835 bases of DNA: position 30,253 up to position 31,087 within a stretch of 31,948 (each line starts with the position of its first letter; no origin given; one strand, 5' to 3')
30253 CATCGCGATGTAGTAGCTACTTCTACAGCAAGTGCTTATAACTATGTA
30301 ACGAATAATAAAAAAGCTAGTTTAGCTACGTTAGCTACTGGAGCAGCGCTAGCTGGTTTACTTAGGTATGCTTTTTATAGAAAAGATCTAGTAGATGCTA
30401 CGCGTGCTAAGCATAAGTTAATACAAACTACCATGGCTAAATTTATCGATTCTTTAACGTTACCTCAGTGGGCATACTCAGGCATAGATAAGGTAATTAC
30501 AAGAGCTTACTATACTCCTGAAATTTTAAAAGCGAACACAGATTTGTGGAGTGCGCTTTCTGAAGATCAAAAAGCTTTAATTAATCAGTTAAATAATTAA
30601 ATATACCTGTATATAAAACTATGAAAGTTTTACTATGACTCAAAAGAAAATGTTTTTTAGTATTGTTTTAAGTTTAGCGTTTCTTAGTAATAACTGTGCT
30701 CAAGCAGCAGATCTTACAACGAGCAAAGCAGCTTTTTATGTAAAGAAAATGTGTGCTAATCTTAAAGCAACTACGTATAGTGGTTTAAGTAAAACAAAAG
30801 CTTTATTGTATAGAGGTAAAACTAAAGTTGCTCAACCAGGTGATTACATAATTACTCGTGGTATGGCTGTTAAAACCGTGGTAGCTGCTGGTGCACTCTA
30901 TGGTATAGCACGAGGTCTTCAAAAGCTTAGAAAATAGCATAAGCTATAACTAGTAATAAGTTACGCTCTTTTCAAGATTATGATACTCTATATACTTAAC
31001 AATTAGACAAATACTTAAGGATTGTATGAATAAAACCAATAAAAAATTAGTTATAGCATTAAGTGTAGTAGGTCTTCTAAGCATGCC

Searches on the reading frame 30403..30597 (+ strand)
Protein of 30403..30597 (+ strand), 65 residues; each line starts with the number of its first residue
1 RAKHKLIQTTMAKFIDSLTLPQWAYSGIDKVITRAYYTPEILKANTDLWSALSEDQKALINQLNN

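Call 88: search_solved_structures(query=A5, max_evalue=10)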
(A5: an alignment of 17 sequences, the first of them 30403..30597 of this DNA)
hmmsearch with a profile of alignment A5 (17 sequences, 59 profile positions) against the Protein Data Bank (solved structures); distinct sequences matched with E-value up to 10: 6.
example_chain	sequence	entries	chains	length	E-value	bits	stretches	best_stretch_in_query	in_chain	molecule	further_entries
8tl7_A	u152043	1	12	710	0.19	15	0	4-40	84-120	Computationally designed protein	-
4p47_A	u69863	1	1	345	0.36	14.1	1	28-55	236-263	TRAP dicarboxylate transporter, DctP subunit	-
6vbk_A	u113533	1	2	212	1.5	12.1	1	25-57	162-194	Lon211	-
5wnw_A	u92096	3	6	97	1.8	11.9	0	41-53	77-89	Periplasmic chaperone Spy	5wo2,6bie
5wo1_A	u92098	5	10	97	2.6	11.4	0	39-53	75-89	Periplasmic chaperone Spy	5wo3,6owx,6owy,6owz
7x9s_A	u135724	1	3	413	2.7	11.3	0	16-41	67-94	GmaR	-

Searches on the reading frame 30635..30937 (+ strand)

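Call 4: search_protein_families(library=pfam, proteins=[window:30635-30937:+], max_evalue=1)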
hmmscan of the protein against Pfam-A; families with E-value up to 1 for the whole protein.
window:30635-30937:+ (100 aa): 0 families

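Call 24: search_protein_families(library=ncbifam, proteins=[window:30635-30937:+], max_evalue=1)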
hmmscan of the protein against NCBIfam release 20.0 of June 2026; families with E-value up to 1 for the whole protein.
window:30635-30937:+ (100 aa): 0 families

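Call 89: search_protein_families(library=padloc, proteins=[window:30635-30937:+], max_evalue=0.1)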
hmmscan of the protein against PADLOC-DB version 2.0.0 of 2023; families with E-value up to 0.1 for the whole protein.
window:30635-30937:+ (100 aa): 0 families

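Call 90: search_protein_families(library=phrogs, proteins=[window:30635-30937:+], max_evalue=0.1)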
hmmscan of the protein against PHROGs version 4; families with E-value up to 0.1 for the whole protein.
window:30635-30937:+ (100 aa): 1 family
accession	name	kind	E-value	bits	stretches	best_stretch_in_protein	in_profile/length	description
phrog_6118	-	unknown function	0.03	14.8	1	2-88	2-85/283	-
